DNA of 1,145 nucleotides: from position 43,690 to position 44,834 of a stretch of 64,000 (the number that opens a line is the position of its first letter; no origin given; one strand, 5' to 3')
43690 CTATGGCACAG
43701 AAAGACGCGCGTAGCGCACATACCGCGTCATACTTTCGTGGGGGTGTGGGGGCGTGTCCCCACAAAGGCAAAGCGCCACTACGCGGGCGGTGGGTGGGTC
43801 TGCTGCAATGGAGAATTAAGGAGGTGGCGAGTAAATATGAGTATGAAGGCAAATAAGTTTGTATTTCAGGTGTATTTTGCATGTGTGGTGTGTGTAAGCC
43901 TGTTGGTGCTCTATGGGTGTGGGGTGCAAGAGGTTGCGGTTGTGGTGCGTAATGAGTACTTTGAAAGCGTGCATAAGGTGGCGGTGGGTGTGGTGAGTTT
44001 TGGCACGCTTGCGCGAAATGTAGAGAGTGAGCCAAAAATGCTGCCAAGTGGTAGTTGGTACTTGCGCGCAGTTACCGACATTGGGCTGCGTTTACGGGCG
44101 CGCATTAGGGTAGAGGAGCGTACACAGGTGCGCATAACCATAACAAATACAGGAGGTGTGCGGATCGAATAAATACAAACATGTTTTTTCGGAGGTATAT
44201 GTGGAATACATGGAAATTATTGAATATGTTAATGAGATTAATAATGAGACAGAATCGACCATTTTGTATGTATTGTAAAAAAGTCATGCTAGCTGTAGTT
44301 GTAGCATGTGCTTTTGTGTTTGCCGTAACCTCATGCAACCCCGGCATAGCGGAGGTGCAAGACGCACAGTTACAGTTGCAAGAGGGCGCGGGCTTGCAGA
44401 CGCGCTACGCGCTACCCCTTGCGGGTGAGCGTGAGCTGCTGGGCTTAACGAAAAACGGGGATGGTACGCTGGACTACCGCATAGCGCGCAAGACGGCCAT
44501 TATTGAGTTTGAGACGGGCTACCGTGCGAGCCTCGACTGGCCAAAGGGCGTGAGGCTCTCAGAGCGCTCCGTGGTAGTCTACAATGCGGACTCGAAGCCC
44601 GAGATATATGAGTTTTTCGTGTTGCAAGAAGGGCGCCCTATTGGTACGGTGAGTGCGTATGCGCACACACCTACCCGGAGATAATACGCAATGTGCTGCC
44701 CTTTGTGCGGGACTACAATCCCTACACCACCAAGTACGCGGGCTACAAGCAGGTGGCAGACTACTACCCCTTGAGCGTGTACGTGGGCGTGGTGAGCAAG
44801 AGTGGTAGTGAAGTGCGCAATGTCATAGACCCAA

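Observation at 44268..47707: Cysteine-protease cassette: staphopain/streptopain-like enzyme with an extreme Trp/Tyr tail, an orphan copy of that tail, and two lipoprotein paralogs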

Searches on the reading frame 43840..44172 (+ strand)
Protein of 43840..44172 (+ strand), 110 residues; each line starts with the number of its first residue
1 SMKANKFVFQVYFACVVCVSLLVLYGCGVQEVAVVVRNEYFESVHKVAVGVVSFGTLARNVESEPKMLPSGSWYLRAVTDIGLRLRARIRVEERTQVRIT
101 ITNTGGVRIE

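Call 76: search_solved_structures(query=A9, max_evalue=10)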
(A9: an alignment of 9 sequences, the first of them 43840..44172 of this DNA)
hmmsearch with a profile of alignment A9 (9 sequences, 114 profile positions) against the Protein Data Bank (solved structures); distinct sequences matched with E-value up to 10: 3.
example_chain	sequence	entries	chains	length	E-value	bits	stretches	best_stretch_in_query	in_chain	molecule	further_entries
4zch_A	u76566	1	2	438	0.88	12.6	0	54-109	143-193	Tumor necrosis factor ligand superfamily member 13,Tumor necrosis factor ligand superfamil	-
6gsa_E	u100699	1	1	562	1.6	11.8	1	8-67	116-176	Centromere DNA-binding protein complex CBF3 subunit A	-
7xks_A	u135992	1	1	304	2.6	11.1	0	34-49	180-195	Pectate lyase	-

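Call 85: search_protein_families(library=padloc, proteins=[window:43840-44172:+], max_evalue=0.01)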
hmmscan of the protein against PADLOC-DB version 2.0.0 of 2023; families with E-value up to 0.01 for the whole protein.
window:43840-44172:+ (110 aa): 0 families

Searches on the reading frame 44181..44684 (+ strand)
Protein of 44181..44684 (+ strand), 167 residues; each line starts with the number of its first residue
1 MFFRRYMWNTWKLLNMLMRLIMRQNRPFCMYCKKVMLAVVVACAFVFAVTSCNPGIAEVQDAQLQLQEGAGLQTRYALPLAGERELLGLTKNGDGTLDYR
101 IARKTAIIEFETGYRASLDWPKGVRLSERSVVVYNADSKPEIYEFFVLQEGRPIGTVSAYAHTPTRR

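Call 3: search_protein_families(library=pfam, proteins=[window:44181-44684:+], max_evalue=1)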
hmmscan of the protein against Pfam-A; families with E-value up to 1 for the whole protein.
window:44181-44684:+ (167 aa): 1 family
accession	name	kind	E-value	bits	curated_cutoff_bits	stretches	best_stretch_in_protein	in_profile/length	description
PF03803.21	Scramblase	-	0.2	11.4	25.4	1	14-60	62-108/221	Scramblase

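Call 4: search_protein_families(library=ncbifam, proteins=[window:44181-44684:+], max_evalue=1)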
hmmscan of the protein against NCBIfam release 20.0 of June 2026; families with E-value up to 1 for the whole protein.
window:44181-44684:+ (167 aa): 1 family
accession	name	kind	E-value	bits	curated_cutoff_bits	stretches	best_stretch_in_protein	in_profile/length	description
NF008480.0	PRK11380.1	equivalog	0.029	13.8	386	1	4-53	13-62/353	hypothetical protein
